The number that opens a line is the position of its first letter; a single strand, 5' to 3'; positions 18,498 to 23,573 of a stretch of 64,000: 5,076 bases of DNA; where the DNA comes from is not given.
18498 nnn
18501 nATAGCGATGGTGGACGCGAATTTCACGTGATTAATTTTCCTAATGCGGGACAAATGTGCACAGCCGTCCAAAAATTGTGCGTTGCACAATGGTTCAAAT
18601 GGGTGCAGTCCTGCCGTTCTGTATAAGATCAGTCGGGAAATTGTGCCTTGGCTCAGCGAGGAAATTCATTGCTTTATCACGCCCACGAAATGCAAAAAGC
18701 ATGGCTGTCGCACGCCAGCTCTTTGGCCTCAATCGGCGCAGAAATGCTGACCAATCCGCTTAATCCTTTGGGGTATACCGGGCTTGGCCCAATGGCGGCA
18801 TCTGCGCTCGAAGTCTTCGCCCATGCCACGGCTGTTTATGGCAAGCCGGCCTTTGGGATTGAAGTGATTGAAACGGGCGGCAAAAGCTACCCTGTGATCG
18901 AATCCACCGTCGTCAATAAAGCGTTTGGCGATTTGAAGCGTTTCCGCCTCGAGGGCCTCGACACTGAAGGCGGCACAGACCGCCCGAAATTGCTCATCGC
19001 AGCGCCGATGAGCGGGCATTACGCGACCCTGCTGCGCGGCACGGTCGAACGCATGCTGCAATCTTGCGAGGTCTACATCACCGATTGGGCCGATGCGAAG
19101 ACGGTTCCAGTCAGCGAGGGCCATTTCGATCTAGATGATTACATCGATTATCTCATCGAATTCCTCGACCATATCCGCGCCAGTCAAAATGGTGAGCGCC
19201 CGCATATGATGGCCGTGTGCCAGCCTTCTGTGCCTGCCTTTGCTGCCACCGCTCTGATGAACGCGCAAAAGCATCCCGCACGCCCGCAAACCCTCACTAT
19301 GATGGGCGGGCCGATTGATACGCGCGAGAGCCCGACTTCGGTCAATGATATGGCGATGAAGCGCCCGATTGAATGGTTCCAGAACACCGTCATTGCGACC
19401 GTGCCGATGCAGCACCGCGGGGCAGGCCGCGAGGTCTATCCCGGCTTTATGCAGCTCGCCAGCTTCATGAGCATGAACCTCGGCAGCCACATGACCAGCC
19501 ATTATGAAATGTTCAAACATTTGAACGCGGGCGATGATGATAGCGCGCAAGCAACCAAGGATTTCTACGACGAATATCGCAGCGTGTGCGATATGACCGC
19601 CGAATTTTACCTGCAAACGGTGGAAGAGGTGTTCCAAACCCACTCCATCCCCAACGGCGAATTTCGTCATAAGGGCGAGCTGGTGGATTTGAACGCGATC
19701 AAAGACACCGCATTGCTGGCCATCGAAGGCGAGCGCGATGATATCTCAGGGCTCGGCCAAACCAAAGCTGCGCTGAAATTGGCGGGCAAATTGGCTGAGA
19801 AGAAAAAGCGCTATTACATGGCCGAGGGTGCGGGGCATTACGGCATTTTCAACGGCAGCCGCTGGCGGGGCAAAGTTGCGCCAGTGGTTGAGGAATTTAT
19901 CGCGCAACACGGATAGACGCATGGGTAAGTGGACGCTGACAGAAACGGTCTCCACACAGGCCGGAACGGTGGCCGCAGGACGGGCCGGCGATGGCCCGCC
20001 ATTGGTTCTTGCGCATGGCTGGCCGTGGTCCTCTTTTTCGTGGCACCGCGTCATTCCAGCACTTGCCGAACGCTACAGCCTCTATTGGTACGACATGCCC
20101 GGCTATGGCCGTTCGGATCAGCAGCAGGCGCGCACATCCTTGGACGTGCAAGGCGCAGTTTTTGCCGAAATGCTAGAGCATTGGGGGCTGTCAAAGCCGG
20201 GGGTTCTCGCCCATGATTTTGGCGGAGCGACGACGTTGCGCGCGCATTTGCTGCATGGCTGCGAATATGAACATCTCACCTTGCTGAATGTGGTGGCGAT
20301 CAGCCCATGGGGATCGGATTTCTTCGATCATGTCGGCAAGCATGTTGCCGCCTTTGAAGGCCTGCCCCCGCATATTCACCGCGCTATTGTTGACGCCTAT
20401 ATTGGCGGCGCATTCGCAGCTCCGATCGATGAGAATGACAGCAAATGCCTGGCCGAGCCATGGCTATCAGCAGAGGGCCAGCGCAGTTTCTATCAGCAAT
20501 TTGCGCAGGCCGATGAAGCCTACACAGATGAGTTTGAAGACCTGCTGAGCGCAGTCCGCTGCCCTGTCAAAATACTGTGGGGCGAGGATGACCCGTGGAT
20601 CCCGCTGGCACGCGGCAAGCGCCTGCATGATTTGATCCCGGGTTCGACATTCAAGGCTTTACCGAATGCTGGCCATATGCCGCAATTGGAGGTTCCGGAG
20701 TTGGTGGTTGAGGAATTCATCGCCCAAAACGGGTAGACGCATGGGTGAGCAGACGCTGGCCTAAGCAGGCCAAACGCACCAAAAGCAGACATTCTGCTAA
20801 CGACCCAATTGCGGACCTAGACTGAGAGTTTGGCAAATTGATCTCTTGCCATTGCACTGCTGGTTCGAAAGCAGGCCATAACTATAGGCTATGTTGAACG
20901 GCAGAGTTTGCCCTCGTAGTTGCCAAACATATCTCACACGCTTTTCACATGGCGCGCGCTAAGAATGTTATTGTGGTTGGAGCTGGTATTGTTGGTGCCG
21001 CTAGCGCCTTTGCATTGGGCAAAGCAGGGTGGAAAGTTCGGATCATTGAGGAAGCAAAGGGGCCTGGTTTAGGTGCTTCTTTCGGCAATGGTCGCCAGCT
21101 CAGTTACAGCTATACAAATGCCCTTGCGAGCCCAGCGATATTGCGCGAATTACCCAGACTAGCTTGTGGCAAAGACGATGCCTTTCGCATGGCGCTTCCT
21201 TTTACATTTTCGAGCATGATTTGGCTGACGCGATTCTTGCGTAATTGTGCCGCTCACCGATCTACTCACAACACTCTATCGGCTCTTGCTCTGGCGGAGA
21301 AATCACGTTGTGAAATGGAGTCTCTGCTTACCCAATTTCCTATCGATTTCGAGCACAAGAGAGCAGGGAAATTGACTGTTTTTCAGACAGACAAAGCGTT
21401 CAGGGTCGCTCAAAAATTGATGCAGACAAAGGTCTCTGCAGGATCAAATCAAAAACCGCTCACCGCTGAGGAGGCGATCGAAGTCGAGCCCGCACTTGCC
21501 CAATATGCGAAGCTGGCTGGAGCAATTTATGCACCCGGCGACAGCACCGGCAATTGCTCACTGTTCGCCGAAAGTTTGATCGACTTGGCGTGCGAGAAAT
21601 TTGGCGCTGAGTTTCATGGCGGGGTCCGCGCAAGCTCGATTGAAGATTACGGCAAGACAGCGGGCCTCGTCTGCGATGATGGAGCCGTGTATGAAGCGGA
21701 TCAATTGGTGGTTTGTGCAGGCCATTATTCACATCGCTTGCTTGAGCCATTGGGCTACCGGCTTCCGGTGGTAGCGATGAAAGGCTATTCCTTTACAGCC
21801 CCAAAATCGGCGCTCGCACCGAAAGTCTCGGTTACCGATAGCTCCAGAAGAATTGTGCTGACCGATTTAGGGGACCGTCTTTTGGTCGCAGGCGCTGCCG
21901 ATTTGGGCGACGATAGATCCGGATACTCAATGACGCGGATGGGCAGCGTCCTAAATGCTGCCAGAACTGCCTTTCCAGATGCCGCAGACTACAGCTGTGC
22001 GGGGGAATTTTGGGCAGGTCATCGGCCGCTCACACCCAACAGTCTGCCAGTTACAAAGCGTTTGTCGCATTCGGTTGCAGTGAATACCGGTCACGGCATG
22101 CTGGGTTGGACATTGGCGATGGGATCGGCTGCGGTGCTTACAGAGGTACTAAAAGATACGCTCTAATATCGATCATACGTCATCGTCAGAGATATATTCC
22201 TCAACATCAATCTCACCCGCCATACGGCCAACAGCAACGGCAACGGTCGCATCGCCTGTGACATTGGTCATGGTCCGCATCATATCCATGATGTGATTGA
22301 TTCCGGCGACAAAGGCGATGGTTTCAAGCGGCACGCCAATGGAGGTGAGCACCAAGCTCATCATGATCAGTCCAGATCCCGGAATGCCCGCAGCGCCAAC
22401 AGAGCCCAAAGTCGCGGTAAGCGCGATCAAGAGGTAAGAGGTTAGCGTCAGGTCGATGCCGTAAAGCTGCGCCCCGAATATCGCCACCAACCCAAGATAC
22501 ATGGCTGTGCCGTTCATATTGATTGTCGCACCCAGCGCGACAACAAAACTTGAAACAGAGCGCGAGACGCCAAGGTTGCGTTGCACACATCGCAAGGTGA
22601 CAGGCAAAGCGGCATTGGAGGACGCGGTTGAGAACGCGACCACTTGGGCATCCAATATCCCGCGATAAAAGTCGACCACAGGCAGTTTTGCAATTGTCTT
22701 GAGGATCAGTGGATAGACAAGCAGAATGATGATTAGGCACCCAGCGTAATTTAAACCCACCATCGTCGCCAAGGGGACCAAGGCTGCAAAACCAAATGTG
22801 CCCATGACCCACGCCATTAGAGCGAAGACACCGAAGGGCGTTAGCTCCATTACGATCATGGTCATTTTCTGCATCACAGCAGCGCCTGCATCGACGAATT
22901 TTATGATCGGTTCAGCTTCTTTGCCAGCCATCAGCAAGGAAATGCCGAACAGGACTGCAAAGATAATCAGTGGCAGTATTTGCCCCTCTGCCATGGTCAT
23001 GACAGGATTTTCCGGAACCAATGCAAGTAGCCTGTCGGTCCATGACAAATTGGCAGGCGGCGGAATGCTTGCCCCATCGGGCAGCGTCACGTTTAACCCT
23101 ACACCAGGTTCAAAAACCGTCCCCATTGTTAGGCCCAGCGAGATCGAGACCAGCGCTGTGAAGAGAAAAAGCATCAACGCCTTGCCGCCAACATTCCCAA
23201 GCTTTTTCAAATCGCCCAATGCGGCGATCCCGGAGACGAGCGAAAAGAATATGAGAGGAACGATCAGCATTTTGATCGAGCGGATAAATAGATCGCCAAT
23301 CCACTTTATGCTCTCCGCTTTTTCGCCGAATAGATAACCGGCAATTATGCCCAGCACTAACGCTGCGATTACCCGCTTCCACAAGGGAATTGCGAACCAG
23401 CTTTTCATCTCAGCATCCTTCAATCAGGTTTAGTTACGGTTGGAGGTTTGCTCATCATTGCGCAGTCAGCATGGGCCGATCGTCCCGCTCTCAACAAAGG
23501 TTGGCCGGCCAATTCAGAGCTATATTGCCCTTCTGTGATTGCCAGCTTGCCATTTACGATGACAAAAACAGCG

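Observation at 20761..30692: Putative uptake and catabolism system for D-amino-acid-containing peptides (TBDR, M14 peptidase, D-aminoacylase, DAACS, D-amino acid dehydrogenase, LysR)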

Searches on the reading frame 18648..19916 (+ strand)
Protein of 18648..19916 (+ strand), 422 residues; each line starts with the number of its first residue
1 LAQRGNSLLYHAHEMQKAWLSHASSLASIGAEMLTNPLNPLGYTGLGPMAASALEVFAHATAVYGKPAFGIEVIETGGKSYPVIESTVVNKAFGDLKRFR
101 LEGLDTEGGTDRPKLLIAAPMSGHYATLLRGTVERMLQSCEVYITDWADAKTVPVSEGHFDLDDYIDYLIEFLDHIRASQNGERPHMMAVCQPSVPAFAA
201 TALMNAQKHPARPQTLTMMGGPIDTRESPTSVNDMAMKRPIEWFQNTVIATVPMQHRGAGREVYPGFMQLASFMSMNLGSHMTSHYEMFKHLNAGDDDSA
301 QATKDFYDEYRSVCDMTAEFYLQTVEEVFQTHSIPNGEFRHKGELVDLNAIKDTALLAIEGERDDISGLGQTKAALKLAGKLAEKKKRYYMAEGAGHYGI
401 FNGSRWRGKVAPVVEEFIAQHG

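Call 3: search_protein_families(library=pfam, proteins=[window:18648-19916:+])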
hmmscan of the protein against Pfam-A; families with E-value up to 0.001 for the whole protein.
window:18648-19916:+ (422 aa): 1 family
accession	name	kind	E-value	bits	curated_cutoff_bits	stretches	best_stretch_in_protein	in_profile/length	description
PF06850.17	PHB_depo_C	-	5e-89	297.6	27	1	220-420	1-201/203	PHB de-polymerase C-terminus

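Call 4: search_protein_families(library=ncbifam, proteins=[window:18648-19916:+])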
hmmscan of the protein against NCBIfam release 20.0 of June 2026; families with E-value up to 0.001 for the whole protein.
window:18648-19916:+ (422 aa): 2 families
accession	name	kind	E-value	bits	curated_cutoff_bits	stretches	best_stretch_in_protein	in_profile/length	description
TIGR01849.1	PHB_depoly_PhaZ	subfamily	1.6e-161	537.6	300.75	1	9-420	1-405/406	polyhydroxyalkanoate depolymerase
TIGR01836.1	PHA_synth_III_C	subfamily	6e-13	48.5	365.3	1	130-420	84-349/350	class III poly(R)-hydroxyalkanoic acid synthase subunit PhaC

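Call 60: find_related_loci(query=window:18648-19916:+, collection=genome_contigs, flank=10000)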
Query window:18648-19916:+ (422 aa) in genome_contigs; peptide patterns used: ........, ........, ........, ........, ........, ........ (x = any residue, [..] = any of these).
174 stretches matched a pattern; 99 encode a relative of the query (tblastn E <= 1e-3); the best 80 are kept; 80 distinct loci.
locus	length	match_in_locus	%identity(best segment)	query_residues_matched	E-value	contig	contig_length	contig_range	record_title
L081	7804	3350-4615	96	1-422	0e+0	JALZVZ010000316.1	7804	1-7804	MAG: Altererythrobacter sp. isolate g3_MAG_00008 g3_MAG_00008_000000000316, whole genome shotgun sequence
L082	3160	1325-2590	95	1-422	0e+0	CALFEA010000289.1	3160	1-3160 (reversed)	MAG: uncultured Altererythrobacter sp. isolate H3_Bin_Bin_165_1 genome assembly, contig: c_000003402190, whole genome sh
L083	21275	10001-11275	85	1-422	0e+0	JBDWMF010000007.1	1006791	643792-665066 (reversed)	MAG: Erythrobacter sp. isolate CI.22.F.D2_448_43 CI_22_F_D2_448_43_000000000007, whole genome shotgun sequence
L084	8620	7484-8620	89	1-379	0e+0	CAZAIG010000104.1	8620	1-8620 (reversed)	MAG TPA_asm: uncultured Porphyrobacter sp. isolate SRP268394_co2_142 genome assembly, contig: NODE_12176_length_8620_cov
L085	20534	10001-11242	79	5-422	0e+0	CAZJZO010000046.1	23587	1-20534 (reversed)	MAG TPA_asm: uncultured Porphyrobacter sp. isolate SRP135972_co2_87 genome assembly, contig: NODE_1515_length_23587_cov_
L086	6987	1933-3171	79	5-421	0e+0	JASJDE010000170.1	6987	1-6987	MAG: Erythrobacter sp. isolate MO_188.B18 MO_188.c_12903, whole genome shotgun sequence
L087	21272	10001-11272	79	4-419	0e+0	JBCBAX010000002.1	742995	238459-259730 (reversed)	MAG: Pseudomonadota bacterium isolate J06576_10 NODE_2_length_742995_cov_17.809219, whole genome shotgun sequence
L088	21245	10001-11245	79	3-421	0e+0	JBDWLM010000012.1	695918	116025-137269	MAG: Erythrobacter sp. isolate CI.26.M.D5_445_108 CI_26_M_D5_445_108_000000000012, whole genome shotgun sequence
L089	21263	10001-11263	78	4-421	0e+0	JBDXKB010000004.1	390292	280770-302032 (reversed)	MAG: Erythrobacter sp. isolate AQ.32.F.A2_91_2 AQ_32_F_A2_91_2_000000000004, whole genome shotgun sequence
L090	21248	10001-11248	78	2-421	0e+0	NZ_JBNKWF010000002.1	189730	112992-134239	MAG: Altererythrobacter sp. isolate A1.bin.2.strict NODE_2_length_189730_cov_10.554207, whole genome shotgun sequence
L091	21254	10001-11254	80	7-421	0e+0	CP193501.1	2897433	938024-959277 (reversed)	Erythrobacter sp. HA6-11 chromosome, complete genome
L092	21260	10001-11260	79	5-421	0e+0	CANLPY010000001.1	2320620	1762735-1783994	uncultured Erythrobacter sp. isolate 941-3Z.fasta genome assembly, contig: NODE_1, whole genome shotgun sequence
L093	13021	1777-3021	78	3-421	0e+0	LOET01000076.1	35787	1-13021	MAG: Sphingomonadales bacterium BRH_c3 BRHa_1003156, whole genome shotgun sequence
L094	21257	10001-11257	79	7-422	0e+0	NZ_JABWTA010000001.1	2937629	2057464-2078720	Altererythrobacter lutimaris strain JGD-16 NODE_1_length_2937629_cov_208.812727, whole genome shotgun sequence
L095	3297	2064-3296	80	4-407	0e+0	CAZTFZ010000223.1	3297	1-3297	MAG TPA_asm: uncultured Porphyrobacter sp. isolate SRP268394_co1_59 genome assembly, contig: NODE_38047_length_3297_cov_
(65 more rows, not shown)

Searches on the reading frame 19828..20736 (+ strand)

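Call 3: search_protein_families(library=pfam, proteins=[window:19828-20736:+])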
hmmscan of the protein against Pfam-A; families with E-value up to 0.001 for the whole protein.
window:19828-20736:+ (302 aa): 3 families
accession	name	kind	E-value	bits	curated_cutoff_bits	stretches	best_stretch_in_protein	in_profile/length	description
PF00561.26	Abhydrolase_1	-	6.4e-22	78.8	25.8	2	57-143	1-90/245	alpha/beta hydrolase fold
PF12697.13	Abhydrolase_6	-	1.3e-17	65.6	26.3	1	59-295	1-216/217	Alpha/beta hydrolase family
PF12146.15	Hydrolase_4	-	1.3e-06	28.3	27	1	59-288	7-237/239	Serine aminopeptidase, S33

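Call 4: search_protein_families(library=ncbifam, proteins=[window:19828-20736:+])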
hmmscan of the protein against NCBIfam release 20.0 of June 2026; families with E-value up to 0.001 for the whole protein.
window:19828-20736:+ (302 aa): 22 families
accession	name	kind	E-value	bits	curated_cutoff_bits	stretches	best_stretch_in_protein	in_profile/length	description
NF011457.0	PRK14875.1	equivalog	4.5e-24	85.1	307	2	33-155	107-231/372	acetoin dehydrogenase dihydrolipoyllysine-residue acetyltransferase subunit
NF051488.1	bifunc_PcaDC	exception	1.3e-18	67.3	390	1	55-296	11-245/375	bifunctional 3-oxoadipate enol-lactonase/4-carboxymuconolactone decarboxylase PcaDC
TIGR02427.1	protocat_pcaD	equivalog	9.2e-18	64.5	255.85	1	53-295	10-244/251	3-oxoadipate enol-lactonase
NF050089.1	i_nPHAscl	equivalog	4.1e-15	55.6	300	1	53-158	15-120/288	intracellular short-chain-length polyhydroxyalkanoate depolymerase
TIGR03056.1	bchO_mg_che_rel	equivalog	1e-14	54.2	172.55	1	51-140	23-113/278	alpha/beta fold hydrolase BchO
TIGR01738.1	bioH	equivalog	1.4e-12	47.8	206.95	1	55-115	2-63/245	pimeloyl-ACP methyl ester esterase BioH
NF045632.1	hydroxlase_HsaD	equivalog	1.8e-12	46.8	400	1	54-154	32-136/290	4,5:9,10-diseco-3-hydroxy-5,9,17-trioxoandrosta-1(10),2-diene-4-oate hydrolase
NF058580.1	lipase_V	equivalog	1.9e-11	44.1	300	2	59-135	28-103/230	EstV family lipase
NF002938.0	PRK03592.1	equivalog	2.1e-11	43.7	241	1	42-140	16-114/298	haloalkane dehalogenase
TIGR03611.1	RutD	equivalog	5e-11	42.5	238.5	1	53-155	10-113/258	pyrimidine utilization protein D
NF051487.1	bifunc_PcaCD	exception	3.1e-10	39.7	430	1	32-297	146-410/413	bifunctional 4-carboxymuconolactone decarboxylase/3-oxoadipate enol-lactonase PcaCD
NF002873.0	PRK03204.1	equivalog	9.8e-10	38.2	466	1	52-138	30-117/286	haloalkane dehalogenase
NF004514.1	PRK05855.1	equivalog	1.2e-09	37.3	455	1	51-134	15-103/578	SDR family oxidoreductase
TIGR03695.1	menH_SHCHC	equivalog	4.1e-08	33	208.55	1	56-150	2-99/252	2-succinyl-6-hydroxy-2,4-cyclohexadiene-1-carboxylate synthase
NF045945.1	ProImpepLactob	equivalog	2.4e-07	30.5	400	0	54-135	25-110/293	proline iminopeptidase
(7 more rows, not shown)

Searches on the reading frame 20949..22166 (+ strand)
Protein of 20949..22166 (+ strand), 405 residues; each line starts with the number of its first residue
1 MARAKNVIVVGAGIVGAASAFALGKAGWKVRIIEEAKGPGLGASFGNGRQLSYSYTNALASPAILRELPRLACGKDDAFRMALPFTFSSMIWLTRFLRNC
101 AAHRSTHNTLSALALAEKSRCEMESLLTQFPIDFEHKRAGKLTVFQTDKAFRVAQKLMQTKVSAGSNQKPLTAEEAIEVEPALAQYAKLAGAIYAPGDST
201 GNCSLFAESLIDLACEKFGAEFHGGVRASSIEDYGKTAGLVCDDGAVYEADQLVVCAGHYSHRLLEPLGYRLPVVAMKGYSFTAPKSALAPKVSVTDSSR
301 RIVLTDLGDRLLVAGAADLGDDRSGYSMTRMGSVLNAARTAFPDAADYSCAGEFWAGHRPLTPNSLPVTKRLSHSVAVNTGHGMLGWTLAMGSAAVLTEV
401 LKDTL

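Call 3: search_protein_families(library=pfam, proteins=[window:20949-22166:+])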
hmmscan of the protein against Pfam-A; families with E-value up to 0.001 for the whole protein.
window:20949-22166:+ (405 aa): 4 families
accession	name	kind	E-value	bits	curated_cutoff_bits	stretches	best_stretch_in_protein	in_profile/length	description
PF01266.30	DAO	-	5.7e-57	194.3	27.9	1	7-399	2-352/353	FAD dependent oxidoreductase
PF07992.20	Pyr_redox_2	-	1.2e-05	25.3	26.1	0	6-37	2-31/291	Pyridine nucleotide-disulphide oxidoreductase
PF13450.12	NAD_binding_8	-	0.00018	22.1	21.9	1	9-43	1-35/68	NAD(P)-binding Rossmann-like domain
PF01946.23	Thi4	-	0.00033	20.4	26.2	1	5-52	18-65/235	Thi4 family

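Call 4: search_protein_families(library=ncbifam, proteins=[window:20949-22166:+])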
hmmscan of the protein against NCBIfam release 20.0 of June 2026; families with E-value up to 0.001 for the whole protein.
window:20949-22166:+ (405 aa): 35 families (the best 25 are shown)
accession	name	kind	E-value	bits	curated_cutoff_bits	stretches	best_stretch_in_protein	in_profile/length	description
NF001933.0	PRK00711.1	subfamily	9.9e-94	314.7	383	1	6-402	2-400/429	D-amino acid dehydrogenase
NF009074.0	PRK12409.1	equivalog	1.5e-63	215.4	494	1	5-402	2-404/410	D-amino acid dehydrogenase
TIGR02352.1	thiamin_ThiO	equivalog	1.5e-28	99.9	250.8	1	128-402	77-348/351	glycine oxidase ThiO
NF040813.1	pro_dh_Thprot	equivalog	9e-19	67.8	600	1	238-399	200-346/362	D-proline dehydrogenase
TIGR03364.1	HpnW_proposed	hypoth_equivalog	1.4e-17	63.9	285.1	2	112-266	56-202/365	TIGR03364 family FAD-dependent oxidoreductase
NF002480.1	PRK01747.1-1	equivalog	2.9e-11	42.5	540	1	4-44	248-288/645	bifunctional tRNA (5-methylaminomethyl-2-thiouridine)(34)-methyltransferase MnmC2/FAD-dependent 5-carboxymethylaminomethyl-2-thiouridine(34)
NF008425.0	PRK11259.1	equivalog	4.3e-11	42.4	257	2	4-55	4-56/377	N-methyl-L-tryptophan oxidase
TIGR03197.1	MnmC_Cterm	equivalog_domain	8e-11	41.6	174.2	1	7-44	2-39/400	FAD-dependent 5-carboxymethylaminomethyl-2-thiouridine(34) oxidoreductase MnmC1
NF008726.1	PRK11728.1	equivalog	2e-09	36.8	299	1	133-270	80-211/389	L-2-hydroxyglutarate oxidase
TIGR01377.1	soxA_mon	subfamily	3.9e-08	32.5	479.65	1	6-57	2-54/381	amino oxidase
NF045637.1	carotdesatCrtDProt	equivalog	1.4e-07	30.5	580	1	7-40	1-34/485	1-hydroxycarotenoid 3,4-desaturase CrtD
NF006021.0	PRK08163.1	equivalog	1.5e-06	27.5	459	1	2-57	3-55/398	3-hydroxybenzoate 6-monooxygenase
NF005313.0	PRK06847.1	subfamily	3.2e-06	26.3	372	1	1-37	1-37/375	hypothetical protein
NF045765.1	PhenlGlyoxDHPadH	equivalog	5.2e-06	25.6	475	0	1-35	140-174/416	NADH-dependent phenylglyoxylate dehydrogenase subunit epsilon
NF006448.0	PRK08773.1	equivalog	5.3e-06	25.3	614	1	4-50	6-52/393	UbiH/UbiF family hydroxylase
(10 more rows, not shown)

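Call 7: search_solved_structures(query=window:20949-22166:+, max_evalue=0.001)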
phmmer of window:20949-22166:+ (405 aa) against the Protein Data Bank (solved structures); distinct sequences matched with E-value up to 0.001: 23.
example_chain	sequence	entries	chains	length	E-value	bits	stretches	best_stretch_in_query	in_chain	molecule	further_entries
4ysh_A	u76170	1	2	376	2.9e-12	49.7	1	169-370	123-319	Glycine oxidase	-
6pxs_A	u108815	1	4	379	5.9e-10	42.1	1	164-392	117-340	FAD dependent oxidoreductase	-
7fgp_A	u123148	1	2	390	8e-10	41.6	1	170-286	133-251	Glycine/D-amino acid oxidase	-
6j38_A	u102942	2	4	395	1.2e-09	41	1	135-401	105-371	FAD-dependent glycine oxydase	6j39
3if9_A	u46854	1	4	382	1e-06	31.4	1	174-401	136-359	Glycine oxidase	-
1ryi_A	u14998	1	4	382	1.4e-06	30.9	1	174-401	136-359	GLYCINE OXIDASE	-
1ng3_A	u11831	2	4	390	1.6e-06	30.8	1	174-401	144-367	Glycine oxidase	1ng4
9woz_A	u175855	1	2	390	1.6e-06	30.8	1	174-401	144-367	Glycine oxidase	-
7exs_A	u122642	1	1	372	3.1e-06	29.8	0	6-56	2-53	Sarcosine oxidase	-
1pj5_A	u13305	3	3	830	5.4e-06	29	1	138-287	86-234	N,N-dimethylglycine oxidase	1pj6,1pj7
7cyx_A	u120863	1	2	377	9e-06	28.3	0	129-370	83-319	Glycine oxidase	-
3gsi_A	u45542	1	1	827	2.2e-05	27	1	138-288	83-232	N,N-dimethylglycine oxidase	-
3vqr_A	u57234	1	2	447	0.00011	24.7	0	238-295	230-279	Putative oxidoreductase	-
3axb_A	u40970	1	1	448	0.00011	24.7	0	238-295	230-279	Putative oxidoreductase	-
2q6u_A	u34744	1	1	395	0.00041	22.8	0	219-274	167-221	NikD protein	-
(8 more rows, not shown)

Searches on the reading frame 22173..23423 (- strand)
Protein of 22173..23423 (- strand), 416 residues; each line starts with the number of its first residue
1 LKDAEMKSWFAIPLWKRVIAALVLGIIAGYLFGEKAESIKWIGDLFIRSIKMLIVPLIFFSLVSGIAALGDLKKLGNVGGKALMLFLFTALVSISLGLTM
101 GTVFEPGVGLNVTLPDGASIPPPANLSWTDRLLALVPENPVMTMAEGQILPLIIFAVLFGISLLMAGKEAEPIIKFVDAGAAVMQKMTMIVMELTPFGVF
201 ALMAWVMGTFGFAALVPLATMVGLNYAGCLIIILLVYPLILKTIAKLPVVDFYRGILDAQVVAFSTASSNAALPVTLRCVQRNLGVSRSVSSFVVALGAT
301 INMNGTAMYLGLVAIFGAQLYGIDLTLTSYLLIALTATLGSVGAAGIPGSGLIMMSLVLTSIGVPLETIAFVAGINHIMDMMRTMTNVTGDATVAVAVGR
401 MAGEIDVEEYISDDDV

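Call 3: search_protein_families(library=pfam, proteins=[window:22173-23423:-])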
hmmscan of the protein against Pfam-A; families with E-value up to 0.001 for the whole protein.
window:22173-23423:- (416 aa): 1 family
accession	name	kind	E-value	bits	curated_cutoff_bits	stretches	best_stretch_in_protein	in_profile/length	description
PF00375.23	SDF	-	5.4e-129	431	27.9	1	14-400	1-386/387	Sodium:dicarboxylate symporter family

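Call 4: search_protein_families(library=ncbifam, proteins=[window:22173-23423:-])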
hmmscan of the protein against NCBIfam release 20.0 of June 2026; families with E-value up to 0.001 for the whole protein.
window:22173-23423:- (416 aa): 4 families
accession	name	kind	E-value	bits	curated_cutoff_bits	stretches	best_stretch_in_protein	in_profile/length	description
NF002461.0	PRK01663.1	subfamily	7e-83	279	513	1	12-409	7-409/428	C4-dicarboxylate transporter DctA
NF008440.0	PRK11283.1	equivalog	5.3e-77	259.4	638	1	14-407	8-417/437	glutamate/aspartate:proton symporter GltP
NF009587.0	PRK13027.1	subfamily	1.6e-73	248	570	1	8-408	3-409/442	C4-dicarboxylate transporter DctA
NF010151.0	PRK13628.1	equivalog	4.4e-40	138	308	1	6-385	8-384/407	serine/threonine transporter SstT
